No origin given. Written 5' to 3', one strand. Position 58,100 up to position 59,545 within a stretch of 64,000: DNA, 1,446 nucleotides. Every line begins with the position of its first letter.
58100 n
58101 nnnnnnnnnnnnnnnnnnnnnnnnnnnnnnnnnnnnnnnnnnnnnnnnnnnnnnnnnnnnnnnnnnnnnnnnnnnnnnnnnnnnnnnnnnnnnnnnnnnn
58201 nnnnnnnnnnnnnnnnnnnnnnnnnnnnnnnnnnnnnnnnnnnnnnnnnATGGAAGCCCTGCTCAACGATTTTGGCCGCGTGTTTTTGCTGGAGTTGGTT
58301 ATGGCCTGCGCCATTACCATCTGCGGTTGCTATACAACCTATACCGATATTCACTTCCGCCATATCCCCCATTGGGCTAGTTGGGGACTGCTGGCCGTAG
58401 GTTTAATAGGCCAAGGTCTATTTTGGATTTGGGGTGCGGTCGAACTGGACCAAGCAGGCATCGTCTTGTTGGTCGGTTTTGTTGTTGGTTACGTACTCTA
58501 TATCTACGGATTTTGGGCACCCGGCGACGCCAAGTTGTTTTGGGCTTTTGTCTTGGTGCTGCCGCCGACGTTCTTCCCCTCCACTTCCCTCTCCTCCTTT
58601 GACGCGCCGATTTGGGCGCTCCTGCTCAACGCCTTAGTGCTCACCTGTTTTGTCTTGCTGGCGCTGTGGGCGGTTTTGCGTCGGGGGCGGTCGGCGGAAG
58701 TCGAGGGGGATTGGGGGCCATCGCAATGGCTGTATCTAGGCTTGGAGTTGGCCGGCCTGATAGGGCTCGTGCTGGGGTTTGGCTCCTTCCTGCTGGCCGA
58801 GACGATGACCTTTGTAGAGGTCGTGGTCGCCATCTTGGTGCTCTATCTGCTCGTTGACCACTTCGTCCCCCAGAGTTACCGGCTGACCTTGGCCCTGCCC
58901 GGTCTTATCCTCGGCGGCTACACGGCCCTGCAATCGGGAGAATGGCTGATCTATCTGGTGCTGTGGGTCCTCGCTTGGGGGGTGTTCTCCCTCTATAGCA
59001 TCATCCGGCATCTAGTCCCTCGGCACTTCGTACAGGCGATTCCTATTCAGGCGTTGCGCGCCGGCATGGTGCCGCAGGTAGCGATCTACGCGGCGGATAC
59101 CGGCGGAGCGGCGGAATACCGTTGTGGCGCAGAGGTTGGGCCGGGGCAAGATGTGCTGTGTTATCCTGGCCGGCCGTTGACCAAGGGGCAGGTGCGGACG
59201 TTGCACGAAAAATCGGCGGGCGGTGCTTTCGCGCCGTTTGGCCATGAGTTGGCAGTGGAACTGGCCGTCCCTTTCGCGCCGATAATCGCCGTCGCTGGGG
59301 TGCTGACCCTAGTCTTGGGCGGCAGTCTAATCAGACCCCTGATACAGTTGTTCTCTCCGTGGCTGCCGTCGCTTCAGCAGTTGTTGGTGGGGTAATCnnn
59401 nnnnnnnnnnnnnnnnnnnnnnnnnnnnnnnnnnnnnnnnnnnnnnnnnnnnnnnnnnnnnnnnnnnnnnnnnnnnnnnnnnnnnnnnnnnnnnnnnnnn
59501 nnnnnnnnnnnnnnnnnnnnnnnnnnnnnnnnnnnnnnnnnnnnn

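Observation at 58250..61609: Sigma-54-controlled operon: A24-type aspartic peptidase-like protein, extracytoplasmic FMN-binding protein, two CxxC thioredoxins and a Cys-rich small protein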

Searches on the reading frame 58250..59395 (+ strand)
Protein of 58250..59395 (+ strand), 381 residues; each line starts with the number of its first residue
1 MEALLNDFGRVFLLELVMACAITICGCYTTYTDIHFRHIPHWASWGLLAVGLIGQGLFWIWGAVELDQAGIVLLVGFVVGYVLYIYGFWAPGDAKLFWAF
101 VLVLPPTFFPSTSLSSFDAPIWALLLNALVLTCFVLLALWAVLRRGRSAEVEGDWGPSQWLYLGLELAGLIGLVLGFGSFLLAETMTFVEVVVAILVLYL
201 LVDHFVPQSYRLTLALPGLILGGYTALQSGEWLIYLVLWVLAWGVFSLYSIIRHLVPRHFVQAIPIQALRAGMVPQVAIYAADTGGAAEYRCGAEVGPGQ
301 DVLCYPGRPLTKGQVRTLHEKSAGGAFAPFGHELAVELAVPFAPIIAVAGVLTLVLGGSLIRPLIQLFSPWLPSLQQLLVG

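Call 4: search_protein_families(library=pfam, proteins=[window:58250-59395:+], max_evalue=0.1)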
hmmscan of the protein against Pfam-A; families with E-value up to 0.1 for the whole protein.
window:58250-59395:+ (381 aa): 1 family
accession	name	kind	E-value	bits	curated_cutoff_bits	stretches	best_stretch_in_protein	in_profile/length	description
PF01478.23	Peptidase_A24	-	6.7e-06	26.9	26.5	1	21-134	2-97/104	Type IV leader peptidase family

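Call 5: search_protein_families(library=ncbifam, proteins=[window:58250-59395:+], max_evalue=0.1)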
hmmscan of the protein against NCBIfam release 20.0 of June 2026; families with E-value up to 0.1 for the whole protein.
window:58250-59395:+ (381 aa): 0 families

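Call 7: find_homologous_proteins(query=window:58250-59395:+)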
Query window:58250-59395:+ (381 aa): 64 proteins with E <= 0.001 among 8000 candidates.
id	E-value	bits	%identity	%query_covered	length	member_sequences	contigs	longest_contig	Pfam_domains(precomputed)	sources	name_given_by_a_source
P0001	1.0e-247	840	100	100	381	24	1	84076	PF01478.24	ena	-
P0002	1.7e-239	813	96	100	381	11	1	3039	PF01478.24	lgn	-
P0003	6.7e-211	719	86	100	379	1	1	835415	PF01478.24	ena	-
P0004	3.0e-206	703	84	100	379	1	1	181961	-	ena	-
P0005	1.3e-202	691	84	98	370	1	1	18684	PF01478.24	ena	-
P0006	3.6e-202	690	83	100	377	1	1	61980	PF01478.24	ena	-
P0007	4.3e-202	690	83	96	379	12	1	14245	PF01478.24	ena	-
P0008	4.8e-202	689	82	100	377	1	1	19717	PF01478.24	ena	-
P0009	1.8e-201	688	82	100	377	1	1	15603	PF01478.24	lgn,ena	-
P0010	3.4e-201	687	81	100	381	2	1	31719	PF01478.24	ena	-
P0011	3.6e-201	686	81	100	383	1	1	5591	PF01478.24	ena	-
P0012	8.3e-200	682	81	100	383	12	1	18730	PF01478.24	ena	-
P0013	1.0e-198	678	80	100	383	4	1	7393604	PF01478.24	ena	-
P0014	2.2e-197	674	81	98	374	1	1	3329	PF01478.24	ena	-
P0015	1.6e-196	671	79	100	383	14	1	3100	PF01478.24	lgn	-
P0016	1.2e-195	668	80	100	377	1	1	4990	PF01478.24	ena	-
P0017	3.2e-195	667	79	100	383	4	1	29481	PF01478.24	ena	-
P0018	1.5e-193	661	81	98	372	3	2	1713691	PF01478.24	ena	-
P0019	1.5e-193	661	80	100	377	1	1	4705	PF01478.24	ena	-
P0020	2.2e-193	661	81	98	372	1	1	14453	PF01478.24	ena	-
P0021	5.2e-193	660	82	98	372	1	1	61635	PF01478.24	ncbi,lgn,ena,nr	ncbi:MAG: A24 family peptidase [Gemmatimonadota bacterium]|nr:A24 family peptidase [Gemmatimonadota 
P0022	1.4e-192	658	80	100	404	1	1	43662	PF01478.24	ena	-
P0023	3.2e-191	654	80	100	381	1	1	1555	PF01478.24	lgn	-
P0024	7.6e-191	653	80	97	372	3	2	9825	PF01478.24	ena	-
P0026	9.2e-189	646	79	98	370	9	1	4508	PF01478.24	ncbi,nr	ncbi:MAG: hypothetical protein F4Z85_20535 [Gemmatimonadetes bacterium]|nr:hypothetical protein [Gem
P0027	2.2e-188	644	80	98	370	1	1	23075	PF01478.24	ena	-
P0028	6.1e-188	643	80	97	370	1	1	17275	PF01478.24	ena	-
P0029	4.2e-186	637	79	97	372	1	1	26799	PF01478.24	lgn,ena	-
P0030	5.5e-186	637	78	100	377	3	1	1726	PF01478.24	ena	-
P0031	1.1e-185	635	78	100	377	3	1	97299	PF01478.24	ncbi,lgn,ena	-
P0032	2.5e-184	631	91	84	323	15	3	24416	PF01478.24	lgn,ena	-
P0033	6.0e-184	630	79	97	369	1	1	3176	PF01478.24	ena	-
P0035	9.2e-181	619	77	97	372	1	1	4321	PF01478.24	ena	-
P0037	1.8e-154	533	71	97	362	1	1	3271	PF01478.24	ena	-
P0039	4.8e-125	436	85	62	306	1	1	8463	PF01478.24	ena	-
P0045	1.9e-91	325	43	99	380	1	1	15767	PF01478.24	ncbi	ncbi:MAG: prepilin peptidase [Candidatus Latescibacterota bacterium]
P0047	1.0e-84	303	41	98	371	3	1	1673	PF01478.24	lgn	-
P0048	9.4e-83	297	40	98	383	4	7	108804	PF01478.24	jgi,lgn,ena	-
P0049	7.3e-77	277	44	97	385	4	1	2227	PF01478.24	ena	-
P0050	8.1e-76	274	43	97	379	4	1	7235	PF01478.24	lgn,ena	-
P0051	2.0e-75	272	43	97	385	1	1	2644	PF01478.24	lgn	-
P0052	1.8e-74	269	42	97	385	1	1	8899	PF01478.24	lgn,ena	-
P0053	1.6e-73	266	42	97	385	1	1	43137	PF01478.24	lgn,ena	-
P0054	1.8e-73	266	40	97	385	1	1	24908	PF01478.24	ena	-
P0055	2.9e-73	265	41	97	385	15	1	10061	PF01478.24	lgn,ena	-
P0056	9.4e-72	260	74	43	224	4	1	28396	PF01478.24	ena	-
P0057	9.0e-71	257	40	97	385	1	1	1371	PF01478.24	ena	-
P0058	1.1e-70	257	41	95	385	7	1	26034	PF01478.24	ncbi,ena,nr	ncbi:MAG: hypothetical protein F4X75_07230 [Gemmatimonadetes bacterium]|nr:hypothetical protein [Gem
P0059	1.9e-69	253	40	97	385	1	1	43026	PF01478.24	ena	-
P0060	1.1e-64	237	45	66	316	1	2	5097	PF01478.24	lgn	-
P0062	4.6e-50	189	50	52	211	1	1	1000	PF01478.24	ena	-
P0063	1.4e-49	187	37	97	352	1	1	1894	PF01478.24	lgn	-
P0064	2.5e-9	55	36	39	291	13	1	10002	PF01478.24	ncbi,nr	ncbi:hypothetical protein J7M22_04795, partial [Candidatus Poribacteria bacterium]|nr:hypothetical p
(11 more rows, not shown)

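Call 8: find_encoding_contigs(protein=window:58250-59395:+, flank=10000, max_places=6)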
Protein window:58250-59395:+ (381 aa): no gene with exactly this product is on record in the collection.

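Call 9: find_encoding_contigs(protein=P0048, flank=8000, max_places=4)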
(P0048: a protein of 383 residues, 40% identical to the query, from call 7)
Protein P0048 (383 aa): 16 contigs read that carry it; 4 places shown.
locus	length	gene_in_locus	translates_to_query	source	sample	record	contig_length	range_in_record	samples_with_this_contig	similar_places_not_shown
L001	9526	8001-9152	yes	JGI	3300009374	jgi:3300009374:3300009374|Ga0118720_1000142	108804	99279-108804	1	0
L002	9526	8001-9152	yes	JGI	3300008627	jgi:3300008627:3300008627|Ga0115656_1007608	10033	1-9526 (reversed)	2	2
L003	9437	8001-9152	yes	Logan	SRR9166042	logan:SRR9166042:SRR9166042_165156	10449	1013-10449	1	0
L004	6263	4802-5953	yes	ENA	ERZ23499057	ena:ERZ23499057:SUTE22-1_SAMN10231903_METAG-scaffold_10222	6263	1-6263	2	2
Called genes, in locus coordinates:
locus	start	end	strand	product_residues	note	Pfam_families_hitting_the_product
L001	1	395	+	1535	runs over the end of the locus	PF05547:Peptidase_M6, PF14870:PSII_BNR (faint), PF25852:DUF6242_C (faint), PF15902:Sortilin-Vps10, PF13860:FlgD_ig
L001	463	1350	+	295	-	-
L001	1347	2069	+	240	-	-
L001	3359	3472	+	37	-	-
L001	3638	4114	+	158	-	-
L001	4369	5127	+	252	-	-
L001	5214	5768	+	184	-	-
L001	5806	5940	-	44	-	-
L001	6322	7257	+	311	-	PF07494:Reg_prop (faint)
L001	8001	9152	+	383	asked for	PF01478:Peptidase_A24 (weak)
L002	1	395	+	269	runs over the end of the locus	PF13585:CHU_C (faint), PF15902:Sortilin-Vps10, PF18962:Por_Secre_tail (weak), PF13860:FlgD_ig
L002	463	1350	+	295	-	-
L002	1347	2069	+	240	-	-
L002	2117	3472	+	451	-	-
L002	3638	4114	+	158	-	-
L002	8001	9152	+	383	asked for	PF01478:Peptidase_A24 (weak)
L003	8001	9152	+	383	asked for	PF01478:Peptidase_A24 (weak)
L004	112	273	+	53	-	-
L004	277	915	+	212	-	-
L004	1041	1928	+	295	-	-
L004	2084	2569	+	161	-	-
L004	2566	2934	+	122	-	-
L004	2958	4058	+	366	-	PF07494:Reg_prop (faint)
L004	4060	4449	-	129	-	-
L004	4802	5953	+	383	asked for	PF01478:Peptidase_A24 (weak)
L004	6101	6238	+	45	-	-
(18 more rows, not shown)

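Call 10: find_encoding_contigs(protein=P0045, flank=8000, max_places=3)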
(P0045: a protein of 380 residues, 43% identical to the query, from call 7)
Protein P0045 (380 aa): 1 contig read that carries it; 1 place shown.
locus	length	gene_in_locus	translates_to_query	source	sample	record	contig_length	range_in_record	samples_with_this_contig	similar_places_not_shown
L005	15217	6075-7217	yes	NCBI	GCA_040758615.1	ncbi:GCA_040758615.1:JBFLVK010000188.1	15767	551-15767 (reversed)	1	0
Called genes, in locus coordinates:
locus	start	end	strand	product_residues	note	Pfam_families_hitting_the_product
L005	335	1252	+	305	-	-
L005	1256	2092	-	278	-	-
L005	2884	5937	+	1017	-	PF07494:Reg_prop (faint), PF23748:Beta-prop_LRRK2 (faint), PF07495:Y_Y_Y (faint), PF00158:Sigma54_activat, PF13191:AAA_16 (weak), PF14532:Sigma54_activ_2, PF25601:AAA_lid_14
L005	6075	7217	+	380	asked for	PF01478:Peptidase_A24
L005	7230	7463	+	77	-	-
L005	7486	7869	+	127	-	-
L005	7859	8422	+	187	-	PF00578:AhpC-TSA (weak)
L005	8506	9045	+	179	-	PF00578:AhpC-TSA, PF08534:Redoxin, PF13098:Thioredoxin_2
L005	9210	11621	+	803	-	PF00201:UDPGT (weak), PF06722:EryCIII-like_C, PF01841:Transglut_core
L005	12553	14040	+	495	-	PF19527:DUF6055 (weak), PF13860:FlgD_ig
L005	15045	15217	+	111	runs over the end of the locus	-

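Call 11: find_encoding_contigs(protein=P0053, flank=8000, max_places=3)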
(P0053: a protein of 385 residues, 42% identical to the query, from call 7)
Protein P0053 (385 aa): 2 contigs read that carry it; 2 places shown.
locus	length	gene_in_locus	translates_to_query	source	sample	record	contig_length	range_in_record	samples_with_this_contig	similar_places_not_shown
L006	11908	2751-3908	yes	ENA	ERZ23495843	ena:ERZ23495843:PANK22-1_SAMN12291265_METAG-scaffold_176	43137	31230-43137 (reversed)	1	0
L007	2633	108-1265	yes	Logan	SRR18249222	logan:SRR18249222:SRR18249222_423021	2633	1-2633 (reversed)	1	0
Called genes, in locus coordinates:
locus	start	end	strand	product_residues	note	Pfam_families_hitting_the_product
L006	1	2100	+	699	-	?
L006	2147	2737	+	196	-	-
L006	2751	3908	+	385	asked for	PF01478:Peptidase_A24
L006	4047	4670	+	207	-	-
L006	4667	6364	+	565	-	PF01841:Transglut_core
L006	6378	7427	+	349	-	PF00535:Glycos_transf_2, PF10111:Glyco_tranf_2_2, PF13641:Glyco_tranf_2_3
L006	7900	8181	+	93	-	-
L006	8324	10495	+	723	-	PF13517:FG-GAP_3 (weak), PF13860:FlgD_ig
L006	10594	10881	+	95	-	-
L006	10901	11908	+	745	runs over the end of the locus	PF13517:FG-GAP_3 (faint), PF13860:FlgD_ig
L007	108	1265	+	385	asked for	PF01478:Peptidase_A24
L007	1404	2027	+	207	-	-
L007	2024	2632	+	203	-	?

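Call 12: find_encoding_contigs(protein=P0001, flank=10000, max_places=2)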
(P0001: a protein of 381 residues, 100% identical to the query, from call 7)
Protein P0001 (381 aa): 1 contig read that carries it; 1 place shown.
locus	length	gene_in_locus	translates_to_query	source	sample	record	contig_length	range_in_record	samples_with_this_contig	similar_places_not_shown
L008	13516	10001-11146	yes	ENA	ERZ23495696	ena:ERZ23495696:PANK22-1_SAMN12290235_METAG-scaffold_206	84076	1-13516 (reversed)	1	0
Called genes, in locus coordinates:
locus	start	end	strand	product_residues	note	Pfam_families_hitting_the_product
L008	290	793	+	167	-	PF02666:PS_Dcarbxylase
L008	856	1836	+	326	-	PF03786:UxuA, PF01261:AP_endonuc_2, PF03786:UxuA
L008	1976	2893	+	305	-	PF00892:EamA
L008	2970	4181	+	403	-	-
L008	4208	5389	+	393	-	-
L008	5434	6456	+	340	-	PF00248:Aldo_ket_red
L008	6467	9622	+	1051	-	PF23748:Beta-prop_LRRK2 (faint), PF07494:Reg_prop (weak), PF00158:Sigma54_activat, PF14532:Sigma54_activ_2, PF25601:AAA_lid_14, PF02954:HTH_8 (weak)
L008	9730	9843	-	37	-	-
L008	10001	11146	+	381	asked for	PF01478:Peptidase_A24 (weak)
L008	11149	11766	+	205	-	-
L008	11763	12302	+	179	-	PF00578:AhpC-TSA, PF08534:Redoxin (weak), PF13098:Thioredoxin_2 (weak)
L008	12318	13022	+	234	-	PF08534:Redoxin, PF00578:AhpC-TSA, PF13098:Thioredoxin_2 (weak)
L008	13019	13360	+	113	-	-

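Call 13: find_encoding_contigs(protein=P0013, flank=10000, max_places=2)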
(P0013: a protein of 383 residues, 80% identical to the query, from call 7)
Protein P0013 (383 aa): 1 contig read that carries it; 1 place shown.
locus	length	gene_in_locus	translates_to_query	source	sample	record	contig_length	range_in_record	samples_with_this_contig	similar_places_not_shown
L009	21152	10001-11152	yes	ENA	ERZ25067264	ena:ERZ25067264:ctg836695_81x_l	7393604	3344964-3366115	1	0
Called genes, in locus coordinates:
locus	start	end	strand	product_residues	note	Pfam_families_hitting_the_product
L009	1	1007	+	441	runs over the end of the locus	PF13709:DUF4159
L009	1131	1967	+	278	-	PF13860:FlgD_ig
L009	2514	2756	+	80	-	-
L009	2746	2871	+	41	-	-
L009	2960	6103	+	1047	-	PF07494:Reg_prop (faint), PF20067:SSL_N (faint), PF23754:Beta-prop_IP5PC_F (faint), PF07495:Y_Y_Y (weak), PF00158:Sigma54_activat, PF07728:AAA_5, PF14532:Sigma54_activ_2, PF25601:AAA_lid_14, +1 more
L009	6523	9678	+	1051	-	PF07494:Reg_prop (faint), PF20067:SSL_N (faint), PF23748:Beta-prop_LRRK2 (faint), PF00158:Sigma54_activat, PF07728:AAA_5 (weak), PF14532:Sigma54_activ_2, PF25601:AAA_lid_14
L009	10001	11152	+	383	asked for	PF01478:Peptidase_A24 (weak)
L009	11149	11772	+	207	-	-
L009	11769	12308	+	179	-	PF00578:AhpC-TSA, PF08534:Redoxin, PF13098:Thioredoxin_2 (weak), PF13905:Thioredoxin_8 (weak)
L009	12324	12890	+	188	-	PF00578:AhpC-TSA, PF08534:Redoxin, PF13098:Thioredoxin_2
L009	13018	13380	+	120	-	-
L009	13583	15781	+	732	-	PF01839:FG-GAP (faint), PF13517:FG-GAP_3 (weak), PF13860:FlgD_ig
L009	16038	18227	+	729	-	PF18962:Por_Secre_tail (faint), PF01839:FG-GAP (faint), PF13517:FG-GAP_3 (weak), PF13860:FlgD_ig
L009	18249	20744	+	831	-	PF06722:EryCIII-like_C, PF01841:Transglut_core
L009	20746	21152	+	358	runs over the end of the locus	PF00535:Glycos_transf_2, PF10111:Glyco_tranf_2_2 (weak), PF13641:Glyco_tranf_2_3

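Call 20: search_solved_structures(query=window:58250-59395:+, max_evalue=10, show_alignments=3)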
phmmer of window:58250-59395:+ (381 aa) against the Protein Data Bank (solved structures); distinct sequences matched with E-value up to 10: 0.
